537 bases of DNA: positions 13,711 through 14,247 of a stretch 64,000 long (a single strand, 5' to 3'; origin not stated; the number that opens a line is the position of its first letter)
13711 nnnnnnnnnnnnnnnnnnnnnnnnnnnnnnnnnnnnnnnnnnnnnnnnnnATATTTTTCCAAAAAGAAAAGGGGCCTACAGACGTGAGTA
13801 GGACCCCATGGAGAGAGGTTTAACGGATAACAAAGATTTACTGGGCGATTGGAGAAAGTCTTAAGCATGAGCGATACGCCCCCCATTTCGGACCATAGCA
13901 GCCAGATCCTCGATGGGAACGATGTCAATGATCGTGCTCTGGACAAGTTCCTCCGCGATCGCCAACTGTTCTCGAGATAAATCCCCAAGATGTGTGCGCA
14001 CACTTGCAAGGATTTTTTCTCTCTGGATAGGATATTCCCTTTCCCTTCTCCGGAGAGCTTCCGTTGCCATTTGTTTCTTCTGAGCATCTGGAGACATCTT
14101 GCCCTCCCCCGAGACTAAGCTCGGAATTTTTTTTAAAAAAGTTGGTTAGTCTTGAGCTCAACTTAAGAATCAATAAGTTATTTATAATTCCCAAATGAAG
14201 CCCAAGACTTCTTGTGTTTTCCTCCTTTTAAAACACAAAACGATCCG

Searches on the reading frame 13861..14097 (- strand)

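Call 7: search_protein_families(library=pfam, proteins=[window:13861-14097:-], max_evalue=1)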
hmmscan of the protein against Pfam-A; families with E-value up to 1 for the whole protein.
window:13861-14097:- (78 aa): 4 families
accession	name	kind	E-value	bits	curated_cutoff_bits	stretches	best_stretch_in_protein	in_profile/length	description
PF07993.18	NAD_binding_4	-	0.00085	19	20.1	1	5-71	32-101/258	Male sterility protein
PF21799.2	MurD-like_N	-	0.043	14.5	27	1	19-58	31-70/88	Mur ligase MurD-like, N-terminal domain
PF03477.21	ATP-cone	-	0.092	13.7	25.8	1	16-70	5-64/88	ATP cone domain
PF00154.27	RecA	-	0.11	12.4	27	1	39-70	113-144/262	recA bacterial DNA recombination protein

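Call 73: search_protein_families(library=phrogs, proteins=[window:13861-14094:-], max_evalue=1)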
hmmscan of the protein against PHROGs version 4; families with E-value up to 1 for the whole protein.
window:13861-14094:- (77 aa): 1 family
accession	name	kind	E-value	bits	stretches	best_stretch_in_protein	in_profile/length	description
phrog_561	-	DNA, RNA and nucleotide metabolism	0.063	13.6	1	2-72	578-631/633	RecT-like ssDNA annealing protein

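Call 74: search_protein_families(library=padloc, proteins=[window:13861-14094:-], max_evalue=1)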
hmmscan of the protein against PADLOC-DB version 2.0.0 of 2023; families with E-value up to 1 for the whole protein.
window:13861-14094:- (77 aa): 0 families
